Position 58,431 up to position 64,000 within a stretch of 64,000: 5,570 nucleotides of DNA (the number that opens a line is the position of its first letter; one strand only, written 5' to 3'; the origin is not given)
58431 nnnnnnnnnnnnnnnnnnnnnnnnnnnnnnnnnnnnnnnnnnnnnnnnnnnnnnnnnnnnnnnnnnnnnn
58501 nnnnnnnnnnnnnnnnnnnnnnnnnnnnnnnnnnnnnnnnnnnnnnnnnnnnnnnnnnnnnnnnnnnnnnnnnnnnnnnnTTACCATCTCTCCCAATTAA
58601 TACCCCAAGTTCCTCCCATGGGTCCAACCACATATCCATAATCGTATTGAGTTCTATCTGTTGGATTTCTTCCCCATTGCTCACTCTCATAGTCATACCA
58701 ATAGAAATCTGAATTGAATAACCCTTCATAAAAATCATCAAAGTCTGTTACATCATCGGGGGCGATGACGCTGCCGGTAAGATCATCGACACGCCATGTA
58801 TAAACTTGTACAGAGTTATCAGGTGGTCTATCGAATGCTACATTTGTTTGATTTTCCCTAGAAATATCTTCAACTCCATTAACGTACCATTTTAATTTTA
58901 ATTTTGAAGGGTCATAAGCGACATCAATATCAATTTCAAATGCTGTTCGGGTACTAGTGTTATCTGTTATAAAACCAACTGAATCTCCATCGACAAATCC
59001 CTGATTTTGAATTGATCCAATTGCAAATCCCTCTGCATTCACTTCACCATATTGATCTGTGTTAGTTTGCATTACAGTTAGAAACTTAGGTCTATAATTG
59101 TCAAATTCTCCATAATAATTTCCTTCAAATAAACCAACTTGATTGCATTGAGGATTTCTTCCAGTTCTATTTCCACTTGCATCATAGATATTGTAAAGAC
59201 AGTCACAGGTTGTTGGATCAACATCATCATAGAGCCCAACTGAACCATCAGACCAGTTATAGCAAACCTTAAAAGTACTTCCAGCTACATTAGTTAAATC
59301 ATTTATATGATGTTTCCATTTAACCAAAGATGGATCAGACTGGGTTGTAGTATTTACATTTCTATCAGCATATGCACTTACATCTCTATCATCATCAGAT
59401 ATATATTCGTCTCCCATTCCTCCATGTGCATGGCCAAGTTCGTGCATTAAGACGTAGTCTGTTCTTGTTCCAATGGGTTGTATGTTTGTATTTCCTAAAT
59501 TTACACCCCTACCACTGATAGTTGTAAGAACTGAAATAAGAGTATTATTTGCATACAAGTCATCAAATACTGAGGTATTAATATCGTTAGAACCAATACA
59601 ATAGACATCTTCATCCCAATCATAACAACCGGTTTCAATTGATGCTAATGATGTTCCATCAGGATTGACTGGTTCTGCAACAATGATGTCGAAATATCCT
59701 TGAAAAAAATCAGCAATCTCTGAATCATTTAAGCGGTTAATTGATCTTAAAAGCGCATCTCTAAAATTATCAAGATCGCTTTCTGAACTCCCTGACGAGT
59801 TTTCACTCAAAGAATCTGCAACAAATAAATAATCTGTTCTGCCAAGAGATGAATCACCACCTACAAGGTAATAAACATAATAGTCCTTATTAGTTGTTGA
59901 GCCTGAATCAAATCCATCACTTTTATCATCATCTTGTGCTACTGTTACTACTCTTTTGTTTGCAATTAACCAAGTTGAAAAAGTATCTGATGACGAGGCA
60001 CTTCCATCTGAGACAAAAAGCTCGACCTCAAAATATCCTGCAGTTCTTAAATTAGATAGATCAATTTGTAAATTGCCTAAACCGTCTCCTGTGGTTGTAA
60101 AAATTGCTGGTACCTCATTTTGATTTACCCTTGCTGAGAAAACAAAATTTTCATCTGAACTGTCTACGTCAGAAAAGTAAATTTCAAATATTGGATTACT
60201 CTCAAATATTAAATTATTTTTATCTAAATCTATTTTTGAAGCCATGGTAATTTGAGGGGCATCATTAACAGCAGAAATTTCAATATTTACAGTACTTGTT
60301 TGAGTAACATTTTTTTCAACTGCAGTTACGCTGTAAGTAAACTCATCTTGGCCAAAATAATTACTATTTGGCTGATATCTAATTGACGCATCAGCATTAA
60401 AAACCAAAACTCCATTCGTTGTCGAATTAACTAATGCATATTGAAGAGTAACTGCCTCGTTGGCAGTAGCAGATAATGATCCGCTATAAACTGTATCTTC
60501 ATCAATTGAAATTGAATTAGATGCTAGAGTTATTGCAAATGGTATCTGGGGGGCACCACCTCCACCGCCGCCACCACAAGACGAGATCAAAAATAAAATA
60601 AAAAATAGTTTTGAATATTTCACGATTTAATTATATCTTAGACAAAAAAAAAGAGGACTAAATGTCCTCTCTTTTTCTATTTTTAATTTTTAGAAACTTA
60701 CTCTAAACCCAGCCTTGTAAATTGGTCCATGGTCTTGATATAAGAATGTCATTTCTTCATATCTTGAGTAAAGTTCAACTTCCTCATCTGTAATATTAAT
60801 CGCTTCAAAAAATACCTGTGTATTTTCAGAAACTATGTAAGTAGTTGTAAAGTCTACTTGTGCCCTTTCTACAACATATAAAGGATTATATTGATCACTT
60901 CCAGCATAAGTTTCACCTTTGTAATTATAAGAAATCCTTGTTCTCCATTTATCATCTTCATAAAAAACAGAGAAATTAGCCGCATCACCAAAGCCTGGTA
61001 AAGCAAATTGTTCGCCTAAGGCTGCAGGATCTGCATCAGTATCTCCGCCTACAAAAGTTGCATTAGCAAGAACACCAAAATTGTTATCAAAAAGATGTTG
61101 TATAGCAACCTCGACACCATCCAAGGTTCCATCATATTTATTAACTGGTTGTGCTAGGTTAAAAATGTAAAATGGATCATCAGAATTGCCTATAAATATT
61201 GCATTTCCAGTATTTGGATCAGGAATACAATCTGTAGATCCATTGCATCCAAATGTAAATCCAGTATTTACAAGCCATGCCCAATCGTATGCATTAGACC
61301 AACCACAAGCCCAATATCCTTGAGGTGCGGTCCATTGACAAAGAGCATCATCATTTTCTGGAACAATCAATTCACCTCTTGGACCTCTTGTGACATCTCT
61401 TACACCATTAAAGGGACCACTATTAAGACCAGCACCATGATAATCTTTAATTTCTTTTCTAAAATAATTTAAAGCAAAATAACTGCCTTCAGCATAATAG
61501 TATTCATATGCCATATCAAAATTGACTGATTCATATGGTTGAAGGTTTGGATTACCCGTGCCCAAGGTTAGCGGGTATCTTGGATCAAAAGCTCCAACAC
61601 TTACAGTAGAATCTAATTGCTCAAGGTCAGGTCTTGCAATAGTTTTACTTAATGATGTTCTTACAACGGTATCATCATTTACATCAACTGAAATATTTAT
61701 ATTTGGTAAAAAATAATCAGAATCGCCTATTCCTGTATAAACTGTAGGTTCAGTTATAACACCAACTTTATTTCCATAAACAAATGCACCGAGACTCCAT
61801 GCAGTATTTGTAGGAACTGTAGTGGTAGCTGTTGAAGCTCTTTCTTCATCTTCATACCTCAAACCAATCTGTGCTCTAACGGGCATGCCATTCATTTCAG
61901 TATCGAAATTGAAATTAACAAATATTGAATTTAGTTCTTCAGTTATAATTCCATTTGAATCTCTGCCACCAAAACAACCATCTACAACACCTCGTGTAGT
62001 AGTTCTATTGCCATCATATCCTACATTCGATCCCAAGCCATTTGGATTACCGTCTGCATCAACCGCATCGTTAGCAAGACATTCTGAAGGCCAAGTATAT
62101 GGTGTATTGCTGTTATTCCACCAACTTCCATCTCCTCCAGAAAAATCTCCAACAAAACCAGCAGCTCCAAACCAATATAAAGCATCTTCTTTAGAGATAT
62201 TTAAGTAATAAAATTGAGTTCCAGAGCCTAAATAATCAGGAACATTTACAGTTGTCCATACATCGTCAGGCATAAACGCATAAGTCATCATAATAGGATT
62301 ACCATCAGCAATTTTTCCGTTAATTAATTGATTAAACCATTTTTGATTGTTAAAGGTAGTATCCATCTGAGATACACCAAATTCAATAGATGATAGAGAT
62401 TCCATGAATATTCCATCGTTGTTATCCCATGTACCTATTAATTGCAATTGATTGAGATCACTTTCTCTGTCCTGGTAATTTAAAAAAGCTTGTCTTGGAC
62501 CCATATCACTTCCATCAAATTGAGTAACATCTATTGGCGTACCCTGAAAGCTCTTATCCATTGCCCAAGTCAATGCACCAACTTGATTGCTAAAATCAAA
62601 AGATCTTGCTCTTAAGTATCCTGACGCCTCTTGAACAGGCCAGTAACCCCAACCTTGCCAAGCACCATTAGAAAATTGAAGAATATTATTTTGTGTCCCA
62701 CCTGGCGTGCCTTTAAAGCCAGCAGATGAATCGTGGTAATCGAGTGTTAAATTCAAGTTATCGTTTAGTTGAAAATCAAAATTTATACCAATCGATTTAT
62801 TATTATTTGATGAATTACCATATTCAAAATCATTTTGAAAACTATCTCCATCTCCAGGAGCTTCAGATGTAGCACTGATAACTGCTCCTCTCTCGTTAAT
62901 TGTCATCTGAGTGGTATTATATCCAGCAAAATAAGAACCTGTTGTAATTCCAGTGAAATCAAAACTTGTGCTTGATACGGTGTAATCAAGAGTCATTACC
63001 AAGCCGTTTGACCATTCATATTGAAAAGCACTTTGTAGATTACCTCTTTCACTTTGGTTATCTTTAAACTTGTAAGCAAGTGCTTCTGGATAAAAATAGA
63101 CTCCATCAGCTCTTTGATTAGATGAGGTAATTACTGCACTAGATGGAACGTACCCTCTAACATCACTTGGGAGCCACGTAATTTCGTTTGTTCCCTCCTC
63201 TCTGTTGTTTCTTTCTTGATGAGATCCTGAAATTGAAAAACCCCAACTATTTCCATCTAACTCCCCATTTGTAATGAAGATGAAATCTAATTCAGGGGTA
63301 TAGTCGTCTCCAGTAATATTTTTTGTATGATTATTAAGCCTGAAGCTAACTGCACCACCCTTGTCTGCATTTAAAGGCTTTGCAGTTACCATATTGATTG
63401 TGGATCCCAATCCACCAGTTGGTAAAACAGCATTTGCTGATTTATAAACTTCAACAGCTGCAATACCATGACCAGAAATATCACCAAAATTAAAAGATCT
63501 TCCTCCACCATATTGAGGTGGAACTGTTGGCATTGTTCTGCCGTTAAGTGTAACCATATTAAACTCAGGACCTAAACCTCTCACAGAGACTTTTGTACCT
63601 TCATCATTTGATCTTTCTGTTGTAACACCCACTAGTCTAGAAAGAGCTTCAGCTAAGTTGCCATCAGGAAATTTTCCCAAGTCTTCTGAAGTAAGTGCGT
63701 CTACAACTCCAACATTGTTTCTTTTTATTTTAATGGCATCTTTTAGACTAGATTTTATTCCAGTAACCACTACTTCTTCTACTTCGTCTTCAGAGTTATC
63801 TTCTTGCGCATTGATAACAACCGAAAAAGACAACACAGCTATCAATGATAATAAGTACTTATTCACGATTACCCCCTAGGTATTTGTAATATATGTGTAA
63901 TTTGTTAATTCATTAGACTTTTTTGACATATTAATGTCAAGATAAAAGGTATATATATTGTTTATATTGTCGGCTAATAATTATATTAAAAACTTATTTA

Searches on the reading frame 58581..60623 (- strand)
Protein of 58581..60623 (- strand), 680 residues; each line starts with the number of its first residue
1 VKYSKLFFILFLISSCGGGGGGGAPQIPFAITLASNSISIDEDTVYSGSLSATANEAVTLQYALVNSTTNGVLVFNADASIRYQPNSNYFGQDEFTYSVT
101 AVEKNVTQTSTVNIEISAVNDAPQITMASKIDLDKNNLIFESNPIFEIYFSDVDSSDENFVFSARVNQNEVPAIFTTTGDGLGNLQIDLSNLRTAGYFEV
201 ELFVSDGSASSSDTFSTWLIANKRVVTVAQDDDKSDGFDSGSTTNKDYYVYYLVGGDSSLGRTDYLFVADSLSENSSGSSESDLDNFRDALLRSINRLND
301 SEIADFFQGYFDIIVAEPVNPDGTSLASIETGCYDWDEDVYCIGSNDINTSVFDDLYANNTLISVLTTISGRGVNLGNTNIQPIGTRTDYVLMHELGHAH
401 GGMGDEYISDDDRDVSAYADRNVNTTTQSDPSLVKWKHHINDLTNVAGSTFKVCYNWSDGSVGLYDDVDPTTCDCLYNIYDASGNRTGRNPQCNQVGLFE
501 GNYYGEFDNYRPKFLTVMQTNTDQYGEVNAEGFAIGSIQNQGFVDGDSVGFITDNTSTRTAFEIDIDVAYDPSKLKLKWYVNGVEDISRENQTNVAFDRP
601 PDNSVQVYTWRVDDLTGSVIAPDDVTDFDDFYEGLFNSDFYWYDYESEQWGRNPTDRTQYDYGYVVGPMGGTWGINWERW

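Call 3: search_protein_families(library=pfam, proteins=[window:58581-60623:-], max_evalue=1)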
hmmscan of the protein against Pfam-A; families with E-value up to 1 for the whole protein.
window:58581-60623:- (680 aa): 5 families
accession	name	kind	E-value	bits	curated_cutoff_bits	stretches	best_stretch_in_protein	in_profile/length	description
PF09471.16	Peptidase_M64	-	5.7e-10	39.3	26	1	381-532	135-297/302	IgA Peptidase M64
PF17963.7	Big_9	-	5.9e-10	40.3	23.6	1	34-114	7-88/89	Bacterial Ig domain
PF17892.7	Cadherin_5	-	1.6e-05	25.1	26.5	1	61-115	42-96/98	Cadherin-like domain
PF17803.7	Cadherin_4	-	3.1e-05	24.8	25.1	2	34-83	17-71/71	Bacterial cadherin-like domain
PF13574.12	Reprolysin_2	-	0.076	13.3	27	1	373-420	113-158/195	Metallo-peptidase family M12B Reprolysin-like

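Call 4: search_protein_families(library=ncbifam, proteins=[window:58581-60623:-], max_evalue=1)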
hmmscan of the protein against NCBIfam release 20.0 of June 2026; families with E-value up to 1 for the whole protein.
window:58581-60623:- (680 aa): 2 families
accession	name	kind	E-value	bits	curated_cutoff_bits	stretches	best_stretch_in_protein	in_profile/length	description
NF012211.1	tand_rpt_95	domain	4e-13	49.1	90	1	53-126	22-94/98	tandem-95 repeat protein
NF005187.0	PRK06663.1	equivalog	0.21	10.3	337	1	45-156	170-280/419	flagellar hook-associated protein 3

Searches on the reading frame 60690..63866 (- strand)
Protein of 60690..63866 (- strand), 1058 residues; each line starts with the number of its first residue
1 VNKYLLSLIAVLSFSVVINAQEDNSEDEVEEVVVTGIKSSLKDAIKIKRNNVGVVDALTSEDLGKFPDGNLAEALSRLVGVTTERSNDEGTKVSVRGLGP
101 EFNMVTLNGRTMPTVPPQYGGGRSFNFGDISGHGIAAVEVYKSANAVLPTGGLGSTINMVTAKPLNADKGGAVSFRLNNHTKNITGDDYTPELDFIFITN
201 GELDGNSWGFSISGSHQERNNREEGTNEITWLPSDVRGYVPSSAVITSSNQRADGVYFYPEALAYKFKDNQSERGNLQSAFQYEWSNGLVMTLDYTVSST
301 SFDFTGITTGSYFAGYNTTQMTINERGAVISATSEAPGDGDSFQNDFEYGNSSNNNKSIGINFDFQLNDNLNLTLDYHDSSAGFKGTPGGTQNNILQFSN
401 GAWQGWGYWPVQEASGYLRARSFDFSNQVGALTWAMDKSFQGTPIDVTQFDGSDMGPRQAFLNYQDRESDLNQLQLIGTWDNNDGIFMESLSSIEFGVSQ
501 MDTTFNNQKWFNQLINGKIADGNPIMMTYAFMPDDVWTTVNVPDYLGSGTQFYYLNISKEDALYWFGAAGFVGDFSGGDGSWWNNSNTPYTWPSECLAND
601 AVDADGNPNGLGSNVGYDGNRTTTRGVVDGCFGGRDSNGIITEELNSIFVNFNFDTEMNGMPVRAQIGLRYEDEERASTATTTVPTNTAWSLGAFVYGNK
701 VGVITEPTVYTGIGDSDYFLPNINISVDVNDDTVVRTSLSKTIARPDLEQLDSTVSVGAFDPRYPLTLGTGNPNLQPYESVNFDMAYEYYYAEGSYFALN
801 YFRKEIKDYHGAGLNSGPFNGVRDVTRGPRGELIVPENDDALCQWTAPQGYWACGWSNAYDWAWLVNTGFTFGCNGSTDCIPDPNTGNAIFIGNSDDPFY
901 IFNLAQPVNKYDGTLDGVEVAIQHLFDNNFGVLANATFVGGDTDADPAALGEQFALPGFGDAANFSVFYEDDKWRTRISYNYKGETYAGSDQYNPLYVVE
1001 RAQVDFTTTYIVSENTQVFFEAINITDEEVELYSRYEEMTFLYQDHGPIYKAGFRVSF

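Call 61: search_protein_families(library=pfam, proteins=[window:60690-63866:-], max_evalue=0.001)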
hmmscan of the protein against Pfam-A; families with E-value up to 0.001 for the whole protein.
window:60690-63866:- (1058 aa): 2 families
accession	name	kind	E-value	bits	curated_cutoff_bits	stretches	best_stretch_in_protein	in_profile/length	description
PF07715.20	Plug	-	6.2e-15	56.1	23.9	1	49-148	3-98/107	TonB-dependent Receptor Plug Domain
PF00593.30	TonB_dep_Rec_b-barrel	-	6.3e-12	46.5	27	1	472-1025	13-436/436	TonB dependent receptor-like, beta-barrel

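Call 67: search_protein_families(library=ncbifam, proteins=[window:60690-63866:-], max_evalue=0.001)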
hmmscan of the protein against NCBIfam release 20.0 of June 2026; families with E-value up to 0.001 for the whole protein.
window:60690-63866:- (1058 aa): 2 families
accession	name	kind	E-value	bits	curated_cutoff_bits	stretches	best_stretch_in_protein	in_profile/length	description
TIGR01782.1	TonB-Xanth-Caul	subfamily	1e-139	467.4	310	1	29-1058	1-868/868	TonB-dependent receptor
NF010010.0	PRK13483.1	equivalog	1.9e-08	32.8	927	1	4-221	7-217/660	ligand-gated channel protein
